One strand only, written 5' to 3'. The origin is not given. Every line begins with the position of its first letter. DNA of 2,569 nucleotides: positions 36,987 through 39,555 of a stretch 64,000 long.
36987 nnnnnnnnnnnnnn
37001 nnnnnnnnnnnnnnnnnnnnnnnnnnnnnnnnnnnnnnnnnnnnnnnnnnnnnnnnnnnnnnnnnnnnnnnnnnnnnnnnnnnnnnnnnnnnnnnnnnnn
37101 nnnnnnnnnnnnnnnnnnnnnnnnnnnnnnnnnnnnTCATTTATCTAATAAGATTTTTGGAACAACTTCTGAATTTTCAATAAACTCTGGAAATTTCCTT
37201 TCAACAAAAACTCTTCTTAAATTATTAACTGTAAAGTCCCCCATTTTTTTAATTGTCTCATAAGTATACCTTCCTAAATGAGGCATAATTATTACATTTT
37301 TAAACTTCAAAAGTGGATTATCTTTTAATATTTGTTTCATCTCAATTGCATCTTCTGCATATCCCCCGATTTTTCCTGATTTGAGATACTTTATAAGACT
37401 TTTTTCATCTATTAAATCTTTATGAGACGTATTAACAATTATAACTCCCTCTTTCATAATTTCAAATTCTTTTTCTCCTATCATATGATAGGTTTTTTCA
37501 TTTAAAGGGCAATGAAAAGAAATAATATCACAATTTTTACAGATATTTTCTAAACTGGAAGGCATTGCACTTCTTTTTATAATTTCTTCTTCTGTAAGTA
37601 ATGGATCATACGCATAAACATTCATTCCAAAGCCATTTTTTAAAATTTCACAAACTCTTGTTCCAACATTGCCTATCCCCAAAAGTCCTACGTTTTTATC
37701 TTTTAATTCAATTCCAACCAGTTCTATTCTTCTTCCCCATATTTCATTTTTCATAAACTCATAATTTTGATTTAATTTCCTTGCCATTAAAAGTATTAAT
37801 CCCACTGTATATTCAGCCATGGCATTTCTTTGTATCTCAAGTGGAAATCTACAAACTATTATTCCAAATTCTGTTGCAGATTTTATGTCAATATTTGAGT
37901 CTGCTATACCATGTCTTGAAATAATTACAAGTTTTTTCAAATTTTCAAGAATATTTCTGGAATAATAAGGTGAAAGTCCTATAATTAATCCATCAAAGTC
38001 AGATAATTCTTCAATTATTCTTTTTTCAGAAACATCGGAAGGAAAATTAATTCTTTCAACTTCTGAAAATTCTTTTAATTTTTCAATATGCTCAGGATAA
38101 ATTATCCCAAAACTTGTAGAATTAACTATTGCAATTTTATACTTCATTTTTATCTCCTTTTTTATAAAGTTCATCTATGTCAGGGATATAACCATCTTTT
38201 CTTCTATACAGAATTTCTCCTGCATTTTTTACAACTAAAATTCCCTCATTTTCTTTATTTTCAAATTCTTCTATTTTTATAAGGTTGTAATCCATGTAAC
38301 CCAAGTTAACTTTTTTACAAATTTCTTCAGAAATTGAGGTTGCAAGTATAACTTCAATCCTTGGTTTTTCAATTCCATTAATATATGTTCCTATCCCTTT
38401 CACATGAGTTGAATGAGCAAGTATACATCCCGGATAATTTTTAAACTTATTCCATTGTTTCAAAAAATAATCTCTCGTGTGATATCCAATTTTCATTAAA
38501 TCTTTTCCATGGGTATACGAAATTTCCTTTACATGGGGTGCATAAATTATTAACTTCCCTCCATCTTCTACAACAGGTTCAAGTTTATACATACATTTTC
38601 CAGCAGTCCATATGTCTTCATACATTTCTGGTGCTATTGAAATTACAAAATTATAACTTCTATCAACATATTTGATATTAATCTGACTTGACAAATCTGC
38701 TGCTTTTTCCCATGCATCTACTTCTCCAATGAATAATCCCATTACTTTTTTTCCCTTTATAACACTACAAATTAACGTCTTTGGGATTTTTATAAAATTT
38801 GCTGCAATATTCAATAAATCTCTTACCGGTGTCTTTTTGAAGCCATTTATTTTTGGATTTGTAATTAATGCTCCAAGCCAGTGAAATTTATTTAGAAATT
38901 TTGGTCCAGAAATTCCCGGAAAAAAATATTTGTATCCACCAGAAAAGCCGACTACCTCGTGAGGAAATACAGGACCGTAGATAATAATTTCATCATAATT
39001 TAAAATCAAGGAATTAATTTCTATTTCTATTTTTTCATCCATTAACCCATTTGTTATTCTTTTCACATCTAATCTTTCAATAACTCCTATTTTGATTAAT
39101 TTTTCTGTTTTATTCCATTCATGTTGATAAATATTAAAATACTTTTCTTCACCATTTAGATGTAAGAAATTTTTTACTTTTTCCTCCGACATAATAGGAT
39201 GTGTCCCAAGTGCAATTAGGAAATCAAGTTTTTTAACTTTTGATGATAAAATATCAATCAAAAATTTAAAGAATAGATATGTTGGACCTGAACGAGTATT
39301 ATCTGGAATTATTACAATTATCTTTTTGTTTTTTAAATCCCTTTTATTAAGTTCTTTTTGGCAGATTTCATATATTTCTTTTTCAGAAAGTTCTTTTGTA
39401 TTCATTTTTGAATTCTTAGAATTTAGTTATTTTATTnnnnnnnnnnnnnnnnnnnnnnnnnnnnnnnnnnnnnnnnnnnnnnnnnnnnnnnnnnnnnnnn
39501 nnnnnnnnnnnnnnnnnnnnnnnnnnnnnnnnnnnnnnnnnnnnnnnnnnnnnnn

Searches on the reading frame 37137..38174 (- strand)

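Call 59: search_protein_families(library=pfam, proteins=[window:37137-38174:-], max_evalue=1e-8)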
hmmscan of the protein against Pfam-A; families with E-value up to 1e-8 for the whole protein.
window:37137-38174:- (345 aa): 2 families
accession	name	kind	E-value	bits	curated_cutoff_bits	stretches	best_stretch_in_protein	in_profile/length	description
PF02826.25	2-Hacid_dh_C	-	7.3e-50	169.2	25.1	1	124-301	1-178/178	D-isomer specific 2-hydroxyacid dehydrogenase, NAD binding domain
PF00389.36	2-Hacid_dh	-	3.5e-16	59.5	24.6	1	27-326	9-127/134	D-isomer specific 2-hydroxyacid dehydrogenase, catalytic domain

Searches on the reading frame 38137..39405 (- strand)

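Call 59: search_protein_families(library=pfam, proteins=[window:38137-39405:-], max_evalue=1e-8)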
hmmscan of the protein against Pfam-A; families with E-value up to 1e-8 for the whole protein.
window:38137-39405:- (422 aa): 1 family
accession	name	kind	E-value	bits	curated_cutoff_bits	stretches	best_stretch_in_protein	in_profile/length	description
PF09861.14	Lar_N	-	8.3e-22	77.8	23.3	1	14-177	42-194/204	Lactate racemase N-terminal domain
